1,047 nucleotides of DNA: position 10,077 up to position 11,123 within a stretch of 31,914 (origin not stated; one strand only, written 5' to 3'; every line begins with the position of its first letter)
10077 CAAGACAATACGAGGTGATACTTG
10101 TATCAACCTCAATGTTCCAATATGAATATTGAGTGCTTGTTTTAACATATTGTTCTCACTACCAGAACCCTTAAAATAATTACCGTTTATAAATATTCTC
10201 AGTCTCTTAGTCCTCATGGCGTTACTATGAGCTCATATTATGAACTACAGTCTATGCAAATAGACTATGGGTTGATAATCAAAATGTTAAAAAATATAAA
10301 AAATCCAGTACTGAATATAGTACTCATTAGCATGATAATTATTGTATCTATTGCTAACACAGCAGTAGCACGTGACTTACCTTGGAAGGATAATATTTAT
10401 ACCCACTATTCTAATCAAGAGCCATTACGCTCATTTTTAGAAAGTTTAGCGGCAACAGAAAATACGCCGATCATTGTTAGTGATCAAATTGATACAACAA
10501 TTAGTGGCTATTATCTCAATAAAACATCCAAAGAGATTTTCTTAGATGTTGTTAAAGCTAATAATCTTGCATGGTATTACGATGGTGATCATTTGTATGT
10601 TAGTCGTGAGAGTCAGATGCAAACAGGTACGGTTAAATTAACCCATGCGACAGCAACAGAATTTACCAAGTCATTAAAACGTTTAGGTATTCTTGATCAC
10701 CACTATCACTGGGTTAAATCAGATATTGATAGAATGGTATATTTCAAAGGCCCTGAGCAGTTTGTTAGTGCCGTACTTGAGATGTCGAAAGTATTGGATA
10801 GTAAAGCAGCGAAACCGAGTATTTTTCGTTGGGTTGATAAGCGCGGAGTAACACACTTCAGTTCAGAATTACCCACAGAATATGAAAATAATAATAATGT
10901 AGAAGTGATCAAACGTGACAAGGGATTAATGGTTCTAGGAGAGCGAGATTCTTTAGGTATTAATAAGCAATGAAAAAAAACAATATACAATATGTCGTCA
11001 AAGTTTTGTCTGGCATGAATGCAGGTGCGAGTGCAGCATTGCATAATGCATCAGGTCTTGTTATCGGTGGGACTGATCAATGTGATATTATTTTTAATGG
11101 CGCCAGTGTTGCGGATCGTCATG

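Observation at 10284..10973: Secretin reduced to its periplasmic N0-N1 domains and translationally coupled to sctD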

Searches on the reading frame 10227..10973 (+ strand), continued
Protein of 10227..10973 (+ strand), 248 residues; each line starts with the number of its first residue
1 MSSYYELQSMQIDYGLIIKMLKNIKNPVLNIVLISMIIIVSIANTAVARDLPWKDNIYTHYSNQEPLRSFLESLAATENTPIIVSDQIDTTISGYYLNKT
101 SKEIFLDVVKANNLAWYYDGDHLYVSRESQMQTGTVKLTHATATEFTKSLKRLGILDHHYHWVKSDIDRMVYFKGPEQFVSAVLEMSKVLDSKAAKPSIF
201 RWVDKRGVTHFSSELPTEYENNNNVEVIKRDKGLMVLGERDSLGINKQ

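Call 62: get_annotated_region(hit=H3, flank=2500)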
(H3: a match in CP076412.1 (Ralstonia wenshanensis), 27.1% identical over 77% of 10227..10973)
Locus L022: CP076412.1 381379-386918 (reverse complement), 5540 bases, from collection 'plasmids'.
description: Ralstonia wenshanensis strain 56D2 plasmid p56D2, complete sequence
organism: Ralstonia wenshanensis (NCBI taxid 2842456)
taxonomy: Bacteria; Pseudomonadota; Betaproteobacteria; Burkholderiales; Burkholderiaceae; Ralstonia; Ralstonia wenshanensis
host: -; source: soil; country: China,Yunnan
typing (MOB-suite, as given by PLSDB): non-mobilizable
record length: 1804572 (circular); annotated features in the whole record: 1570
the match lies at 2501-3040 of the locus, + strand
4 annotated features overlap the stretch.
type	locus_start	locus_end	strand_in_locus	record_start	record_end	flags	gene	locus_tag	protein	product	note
CDS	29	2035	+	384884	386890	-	-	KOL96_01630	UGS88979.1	FHIPEP family type III secretion protein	-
CDS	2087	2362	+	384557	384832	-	sctS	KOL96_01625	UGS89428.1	type III secretion system export apparatus subunit SctS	-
CDS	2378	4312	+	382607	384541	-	sctC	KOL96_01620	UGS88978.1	type III secretion system outer membrane ring subunit SctC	-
CDS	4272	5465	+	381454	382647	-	-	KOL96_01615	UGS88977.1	BON domain-containing protein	-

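Call 63: get_annotated_region(hit=H4, flank=2500)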
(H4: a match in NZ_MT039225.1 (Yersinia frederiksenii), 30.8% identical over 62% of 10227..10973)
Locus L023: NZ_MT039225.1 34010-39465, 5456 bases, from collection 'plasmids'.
description: Yersinia frederiksenii strain AGR_49 plasmid unnamed1, complete sequence
organism: Yersinia frederiksenii (NCBI taxid 29484)
taxonomy: Bacteria; Pseudomonadota; Gammaproteobacteria; Enterobacterales; Yersiniaceae; Yersinia; Yersinia frederiksenii
host: -; source: -; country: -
typing (MOB-suite, as given by PLSDB): mobilizable; relaxase MOBP
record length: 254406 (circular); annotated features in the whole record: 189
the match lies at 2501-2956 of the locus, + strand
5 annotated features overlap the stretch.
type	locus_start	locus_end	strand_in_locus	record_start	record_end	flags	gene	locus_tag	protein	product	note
CDS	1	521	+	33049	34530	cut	-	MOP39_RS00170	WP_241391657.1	succinate CoA transferase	GO:0006084 - acetyl-CoA metabolic process [Evidence IEA]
CDS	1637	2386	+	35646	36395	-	-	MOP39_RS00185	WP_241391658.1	helix-turn-helix domain-containing protein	GO:0006355 - regulation of DNA-templated transcription [Evidence IEA]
CDS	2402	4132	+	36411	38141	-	sctC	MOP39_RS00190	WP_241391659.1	type III secretion system outer membrane ring subunit SctC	-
CDS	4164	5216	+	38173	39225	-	sctW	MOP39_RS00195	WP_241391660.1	type III secretion system gatekeeper subunit SctW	GO:0050709 - negative regulation of protein secretion [Evidence IEA]; GO:0030254 - protein secretion by the type III ...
CDS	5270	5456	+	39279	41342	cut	-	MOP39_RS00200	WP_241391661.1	EscV/YscV/HrcV family type III secretion system export apparatus protein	-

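Call 64: get_annotated_region(hit=H10, flank=2500)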
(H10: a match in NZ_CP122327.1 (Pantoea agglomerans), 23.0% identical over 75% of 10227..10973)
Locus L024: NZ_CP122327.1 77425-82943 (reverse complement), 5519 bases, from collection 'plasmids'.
description: Pantoea agglomerans pv. betae strain 4188 plasmid pPATHpab, complete sequence
organism: Pantoea agglomerans (NCBI taxid 77834)
taxonomy: Bacteria; Pseudomonadota; Gammaproteobacteria; Enterobacterales; Erwiniaceae; Pantoea; Pantoea agglomerans
host: -; source: Beta vulgaris,whole organism; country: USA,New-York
typing (MOB-suite, as given by PLSDB): non-mobilizable; replicon rep_cluster_1441,rep_cluster_2315
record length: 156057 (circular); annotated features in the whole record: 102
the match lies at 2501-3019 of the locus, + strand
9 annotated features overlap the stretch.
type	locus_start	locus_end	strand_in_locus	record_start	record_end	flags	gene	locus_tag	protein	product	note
CDS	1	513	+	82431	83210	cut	sctJ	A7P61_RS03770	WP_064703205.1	type III secretion system inner membrane ring lipoprotein SctJ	GO:0030254 - protein secretion by the type III secretion system [Evidence IEA]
CDS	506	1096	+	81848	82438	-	-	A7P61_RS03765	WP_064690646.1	hypothetical protein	-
CDS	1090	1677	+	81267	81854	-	sctL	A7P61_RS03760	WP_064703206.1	type III secretion system stator protein SctL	GO:0030254 - protein secretion by the type III secretion system [Evidence IEA]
CDS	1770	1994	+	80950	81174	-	-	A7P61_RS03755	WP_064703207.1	serine kinase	-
CDS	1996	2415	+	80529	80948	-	-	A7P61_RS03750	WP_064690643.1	type III secretion system chaperone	-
CDS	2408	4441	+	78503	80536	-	sctC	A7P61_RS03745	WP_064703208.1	type III secretion system outer membrane ring subunit SctC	-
CDS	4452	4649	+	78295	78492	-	hrpT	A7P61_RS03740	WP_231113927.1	HrpT family type III secretion system protein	-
CDS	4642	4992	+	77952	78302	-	hrpV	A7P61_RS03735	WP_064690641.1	HrpV family type III secretion system protein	-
CDS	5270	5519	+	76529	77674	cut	-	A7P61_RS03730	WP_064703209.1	harpin HrpZ family protein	-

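Call 86: search_solved_structures(query=L001:17375-19699:-, max_evalue=1)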
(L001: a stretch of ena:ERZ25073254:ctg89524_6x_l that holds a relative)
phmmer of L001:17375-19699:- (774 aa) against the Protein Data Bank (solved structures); distinct sequences matched with E-value up to 1: 3.
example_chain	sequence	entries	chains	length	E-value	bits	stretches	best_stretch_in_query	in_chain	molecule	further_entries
7unf_U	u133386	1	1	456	0.18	13.2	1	238-307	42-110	KIAA1609 protein, isoform CRA_a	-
7u4t_W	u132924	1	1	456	0.18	13.2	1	238-307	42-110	MTOR-associated protein MEAK7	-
7une_U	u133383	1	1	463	0.19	13.1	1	238-307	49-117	KIAA1609 protein, isoform CRA_a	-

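Call 87: search_protein_families(library=ncbifam, max_evalue=0.01, proteins=[L001:17375-19699:-, L001:4466-5071:+, L001:5265-5561:+, L001:12382-12621:+, L001:13468-14040:+, L008:9121-9381:+, L008:9369-9710:+])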
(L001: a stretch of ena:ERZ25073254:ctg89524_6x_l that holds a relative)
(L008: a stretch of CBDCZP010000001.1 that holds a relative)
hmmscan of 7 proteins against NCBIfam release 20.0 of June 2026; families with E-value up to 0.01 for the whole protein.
L001:17375-19699:- (774 aa): 0 families

L001:4466-5071:+ (201 aa): 0 families

L001:5265-5561:+ (98 aa): 3 families
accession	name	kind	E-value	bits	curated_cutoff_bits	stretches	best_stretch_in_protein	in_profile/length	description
TIGR00377.1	ant_ant_sig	superfamily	7.1e-09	35.5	53.45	1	5-97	5-100/108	anti-sigma factor antagonist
NF002134.0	PRK00971.1-4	equivalog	0.00074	18.4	557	1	6-72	322-387/429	glutaminase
TIGR02886.1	spore_II_AA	equivalog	0.0014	18.6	114.75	1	8-93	4-92/106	anti-sigma F factor antagonist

L001:12382-12621:+ (79 aa): 0 families

L001:13468-14040:+ (190 aa): 0 families

L008:9121-9381:+ (86 aa): 0 families

L008:9369-9710:+ (113 aa): 0 families

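Call 88: list_cluster_members(proteins=[P0017, P0018, P0021, P0025, P0026, P0028, P0030, P0031, P0039, P0046])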
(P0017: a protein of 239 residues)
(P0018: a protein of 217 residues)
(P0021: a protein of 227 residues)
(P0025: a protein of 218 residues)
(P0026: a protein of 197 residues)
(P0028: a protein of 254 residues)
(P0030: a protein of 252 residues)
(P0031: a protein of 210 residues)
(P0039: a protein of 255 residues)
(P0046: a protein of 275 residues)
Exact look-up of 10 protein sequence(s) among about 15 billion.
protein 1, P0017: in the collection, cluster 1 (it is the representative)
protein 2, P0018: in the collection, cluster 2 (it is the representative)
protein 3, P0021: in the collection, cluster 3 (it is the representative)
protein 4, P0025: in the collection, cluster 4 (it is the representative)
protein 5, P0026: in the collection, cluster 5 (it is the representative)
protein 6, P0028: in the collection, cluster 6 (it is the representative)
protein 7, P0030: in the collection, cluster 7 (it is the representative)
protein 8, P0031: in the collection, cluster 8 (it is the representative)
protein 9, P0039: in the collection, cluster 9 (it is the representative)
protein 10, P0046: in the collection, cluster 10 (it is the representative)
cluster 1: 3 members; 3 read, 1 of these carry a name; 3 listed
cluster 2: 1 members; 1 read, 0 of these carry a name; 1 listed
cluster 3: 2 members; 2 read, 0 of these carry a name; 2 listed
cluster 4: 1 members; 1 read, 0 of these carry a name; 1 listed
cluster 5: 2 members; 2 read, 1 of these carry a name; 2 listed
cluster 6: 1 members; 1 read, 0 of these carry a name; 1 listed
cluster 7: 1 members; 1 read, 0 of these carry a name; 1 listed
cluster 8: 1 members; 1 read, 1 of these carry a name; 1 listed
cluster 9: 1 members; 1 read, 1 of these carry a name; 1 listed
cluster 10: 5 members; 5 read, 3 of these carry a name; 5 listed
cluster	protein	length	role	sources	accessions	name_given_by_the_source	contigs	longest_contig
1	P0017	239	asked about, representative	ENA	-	-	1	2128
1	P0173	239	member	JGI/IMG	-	type III secretion protein C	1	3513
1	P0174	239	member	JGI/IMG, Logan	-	-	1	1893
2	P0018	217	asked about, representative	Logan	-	-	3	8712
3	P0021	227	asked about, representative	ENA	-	-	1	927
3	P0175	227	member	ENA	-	-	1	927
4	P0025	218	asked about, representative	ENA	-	-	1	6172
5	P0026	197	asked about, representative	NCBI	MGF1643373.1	MAG: secretin N-terminal domain-containing protein [Thiotrichales bacterium]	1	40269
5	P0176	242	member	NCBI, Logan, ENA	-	-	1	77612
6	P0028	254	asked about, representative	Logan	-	-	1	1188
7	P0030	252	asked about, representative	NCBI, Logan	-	-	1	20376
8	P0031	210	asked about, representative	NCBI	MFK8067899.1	MAG: DUF4124 domain-containing protein [Gammaproteobacteria bacterium]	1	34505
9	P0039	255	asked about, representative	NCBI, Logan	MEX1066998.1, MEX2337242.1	MAG: secretin N-terminal domain-containing protein [Aquisalimonadaceae bacterium]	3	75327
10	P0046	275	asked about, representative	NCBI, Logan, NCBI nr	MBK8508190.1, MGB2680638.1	MAG: DUF4124 domain-containing protein [Candidatus Competibacteraceae bacterium] | DUF4124 domain-containing protein [Candidatus Competibacteraceae bacterium]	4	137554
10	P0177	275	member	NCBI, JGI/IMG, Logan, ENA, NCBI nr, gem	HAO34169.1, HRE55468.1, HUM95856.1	MAG TPA: DUF4124 domain-containing protein [Candidatus Competibacter sp.] | hypothetical protein [Candidatus Competibacteraceae bacterium]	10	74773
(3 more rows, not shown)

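Call 91: search_protein_families(library=pfam, max_evalue=0.01, proteins=[P0064, P0092, P0093, P0097, P0108, P0133, P0164, P0052, P0078, P0144])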
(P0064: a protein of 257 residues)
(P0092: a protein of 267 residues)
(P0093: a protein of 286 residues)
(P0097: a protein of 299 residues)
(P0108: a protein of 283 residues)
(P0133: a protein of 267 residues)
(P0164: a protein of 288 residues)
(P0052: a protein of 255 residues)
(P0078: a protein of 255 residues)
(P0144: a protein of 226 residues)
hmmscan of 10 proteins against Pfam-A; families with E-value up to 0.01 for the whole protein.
P0064 (257 aa): 4 families
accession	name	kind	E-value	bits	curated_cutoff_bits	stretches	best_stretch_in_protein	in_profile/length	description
PF21304.2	T3S_SPI-1_N0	-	2.8e-07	31.1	27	1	39-103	2-67/69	SPI-1 type 3 secretion system secretin, N0 domain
PF03958.22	Secretin_N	-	3.3e-07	30.9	28.2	1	111-170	1-65/69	Bacterial type II/III secretion system short domain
PF08239.17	SH3_3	-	7.3e-07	29.7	27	1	200-245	3-49/54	Bacterial SH3 domain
PF07653.23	SH3_2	-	0.0059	16.7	21.8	0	216-247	18-50/55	Variant SH3 domain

P0092 (267 aa): 2 families
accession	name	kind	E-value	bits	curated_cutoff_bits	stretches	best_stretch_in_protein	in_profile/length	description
PF03958.22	Secretin_N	-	1.6e-11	44.7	28.2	1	119-178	2-66/69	Bacterial type II/III secretion system short domain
PF21304.2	T3S_SPI-1_N0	-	0.0062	17.2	27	0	47-110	2-67/69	SPI-1 type 3 secretion system secretin, N0 domain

P0093 (286 aa): 2 families
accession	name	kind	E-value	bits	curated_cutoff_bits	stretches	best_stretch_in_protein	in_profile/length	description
PF03958.22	Secretin_N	-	3.2e-11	43.7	28.2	2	133-192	2-66/69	Bacterial type II/III secretion system short domain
PF21304.2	T3S_SPI-1_N0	-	0.0026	18.4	27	1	61-124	2-67/69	SPI-1 type 3 secretion system secretin, N0 domain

P0097 (299 aa): 4 families
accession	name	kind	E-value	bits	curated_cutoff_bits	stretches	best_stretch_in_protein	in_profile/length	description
PF21304.2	T3S_SPI-1_N0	-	1.5e-12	48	27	1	37-102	2-68/69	SPI-1 type 3 secretion system secretin, N0 domain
PF06347.19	SH3_4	-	3.6e-06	27.1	24.1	1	196-246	3-53/56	Bacterial SH3 domain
PF08239.17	SH3_3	-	1.6e-05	25.4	27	1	198-245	3-51/54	Bacterial SH3 domain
PF23795.1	SH3_YKFC_2nd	-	0.0028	17.9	27.4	1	218-246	25-53/57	YKFC SH3b2 domain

P0108 (283 aa): 2 families
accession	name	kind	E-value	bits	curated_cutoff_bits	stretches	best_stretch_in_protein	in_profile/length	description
PF03958.22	Secretin_N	-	9e-19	67.9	28.2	2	180-280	1-67/69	Bacterial type II/III secretion system short domain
PF21304.2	T3S_SPI-1_N0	-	6.6e-07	29.9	27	1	38-101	3-67/69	SPI-1 type 3 secretion system secretin, N0 domain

P0133 (267 aa): 2 families
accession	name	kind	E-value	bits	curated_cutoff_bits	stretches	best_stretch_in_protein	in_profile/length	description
PF03958.22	Secretin_N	-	7e-11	42.6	28.2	1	117-175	1-64/69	Bacterial type II/III secretion system short domain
PF21304.2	T3S_SPI-1_N0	-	2.3e-05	25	27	1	77-110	35-68/69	SPI-1 type 3 secretion system secretin, N0 domain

P0164 (288 aa): 2 families
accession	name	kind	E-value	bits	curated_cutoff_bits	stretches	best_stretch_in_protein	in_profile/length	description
PF21304.2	T3S_SPI-1_N0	-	2.7e-07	31.2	27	1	41-106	1-67/69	SPI-1 type 3 secretion system secretin, N0 domain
PF03958.22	Secretin_N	-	0.0038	17.8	28.2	0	114-169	1-61/69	Bacterial type II/III secretion system short domain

P0052 (255 aa): 3 families
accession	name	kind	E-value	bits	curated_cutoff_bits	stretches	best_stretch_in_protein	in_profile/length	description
PF21304.2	T3S_SPI-1_N0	-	8.3e-10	39.2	27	1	58-121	4-68/69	SPI-1 type 3 secretion system secretin, N0 domain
PF03958.22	Secretin_N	-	1.7e-09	38.2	28.2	1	128-189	1-67/69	Bacterial type II/III secretion system short domain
PF07660.19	STN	-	4.1e-05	23.8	28.4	1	75-122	1-51/52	Secretin and TonB N terminus short domain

P0078 (255 aa): 3 families
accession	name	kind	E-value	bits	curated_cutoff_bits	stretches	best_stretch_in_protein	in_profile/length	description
PF03958.22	Secretin_N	-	4.2e-12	46.5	28.2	1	121-177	1-62/69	Bacterial type II/III secretion system short domain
PF21304.2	T3S_SPI-1_N0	-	8.1e-11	42.4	27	1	50-113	3-67/69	SPI-1 type 3 secretion system secretin, N0 domain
PF07660.19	STN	-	0.0001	22.5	28.4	1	70-114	3-50/52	Secretin and TonB N terminus short domain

P0144 (226 aa): 2 families
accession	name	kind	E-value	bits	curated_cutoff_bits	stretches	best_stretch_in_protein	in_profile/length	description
PF03958.22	Secretin_N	-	8.2e-10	39.2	28.2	1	129-188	3-67/69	Bacterial type II/III secretion system short domain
PF21304.2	T3S_SPI-1_N0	-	3.7e-08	33.9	27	1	55-120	2-68/69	SPI-1 type 3 secretion system secretin, N0 domain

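Call 94: find_encoding_contigs(protein=P0006, flank=10000, max_places=2)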
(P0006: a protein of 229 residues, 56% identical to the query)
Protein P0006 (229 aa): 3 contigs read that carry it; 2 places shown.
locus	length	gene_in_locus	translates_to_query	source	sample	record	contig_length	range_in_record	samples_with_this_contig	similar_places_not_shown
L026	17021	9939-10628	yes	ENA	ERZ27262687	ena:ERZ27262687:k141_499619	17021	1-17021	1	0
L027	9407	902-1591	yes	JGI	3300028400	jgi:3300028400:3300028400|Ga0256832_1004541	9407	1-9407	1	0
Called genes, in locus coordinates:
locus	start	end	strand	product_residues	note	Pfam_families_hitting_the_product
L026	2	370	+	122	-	?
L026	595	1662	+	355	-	PF28396:SepQ_C, PF01052:FliMN_C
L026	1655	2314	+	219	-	PF00813:FliP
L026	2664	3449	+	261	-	PF01311:Bac_export_1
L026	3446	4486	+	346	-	PF01312:Bac_export_2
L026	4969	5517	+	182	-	PF01957:NfeD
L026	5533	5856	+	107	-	PF01740:STAS (weak), PF13466:STAS_2 (weak)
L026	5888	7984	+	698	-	PF00771:FHIPEP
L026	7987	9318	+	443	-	PF02874:ATP-synt_ab_N, PF00006:ATP-synt_ab, PF18269:T3SS_ATPase_C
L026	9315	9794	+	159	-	PF07321:YscO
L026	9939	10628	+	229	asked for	PF21304:T3S_SPI-1_N0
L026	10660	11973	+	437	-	PF16697:Yop-YscD_cpl, PF00498:FHA, PF23893:Y4YQ_C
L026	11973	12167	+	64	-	PF08988:T3SS_needle_E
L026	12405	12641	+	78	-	-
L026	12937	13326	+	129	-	PF13432:TPR_16 (weak), PF14559:TPR_19 (weak)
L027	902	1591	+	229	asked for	PF21304:T3S_SPI-1_N0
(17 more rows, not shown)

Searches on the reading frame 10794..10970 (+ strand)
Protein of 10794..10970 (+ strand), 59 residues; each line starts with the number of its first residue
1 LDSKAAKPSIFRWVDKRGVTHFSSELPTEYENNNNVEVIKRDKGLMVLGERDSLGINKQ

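Call 70: search_solved_structures(query=window:10794-10970:+, max_evalue=10, show_alignments=3)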
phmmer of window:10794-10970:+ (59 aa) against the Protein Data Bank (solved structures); distinct sequences matched with E-value up to 10: 0.

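Call 75: search_solved_structures(query=A3, max_evalue=10, show_alignments=3)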
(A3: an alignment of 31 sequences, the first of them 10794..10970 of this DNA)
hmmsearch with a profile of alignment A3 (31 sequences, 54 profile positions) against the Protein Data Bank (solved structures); distinct sequences matched with E-value up to 10: 0.

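Call 76: search_protein_families(library=pfam, alignment_id=A3, max_evalue=0.01)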
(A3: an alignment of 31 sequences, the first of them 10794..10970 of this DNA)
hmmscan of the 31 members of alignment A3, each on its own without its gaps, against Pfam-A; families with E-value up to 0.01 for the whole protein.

A. member 1, window:10794-10970:+ (59 aa): 1 family
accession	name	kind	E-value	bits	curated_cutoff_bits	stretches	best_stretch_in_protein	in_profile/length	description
PF13511.11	DUF4124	-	2.6e-06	28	22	1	5-42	9-43/56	Domain of unknown function (DUF4124)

B. families by the number of members that match (of 31 scanned): 2 families
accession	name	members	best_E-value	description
PF13511.11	DUF4124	31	7.8e-13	Domain of unknown function (DUF4124)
PF13022.12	HTH_Tnp_1_2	1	0.0064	Helix-turn-helix of insertion element transposase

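Call 81: find_homologous_proteins(query=A3, max_evalue=0.01)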
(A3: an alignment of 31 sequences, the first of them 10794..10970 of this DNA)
Query A3 (31 sequences) (59 aa, profile of the alignment): 1 proteins with E <= 0.01 among 81 candidates.
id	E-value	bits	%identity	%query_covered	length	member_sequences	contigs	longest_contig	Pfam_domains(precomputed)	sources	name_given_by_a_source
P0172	3.1e-15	74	75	88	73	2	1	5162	PF13511.12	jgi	-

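Call 82: predict_structure(alignment_id=A3)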
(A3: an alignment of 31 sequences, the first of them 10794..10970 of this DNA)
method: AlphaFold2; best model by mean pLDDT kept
length: 59 residues; sequences in the alignment: 31
mean_pLDDT: 65.6   pTM: 0.42
mean pLDDT of the five models: 65.6, 64.6, 64.4, 63.5, 60.5
residues with pLDDT >= 90: 0; 70-90: 29; 50-70: 11; < 50: 19
segments of 3 or more residues with pLDDT < 50: 1-3, 43-47, 49-59
pLDDT, mean of each block of 10 residues (from residue 1): 59 85 82 72 49 44
secondary structure, 60 per line:
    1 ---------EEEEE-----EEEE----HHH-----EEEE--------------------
elements in order: E10-14 E20-23 E36-39
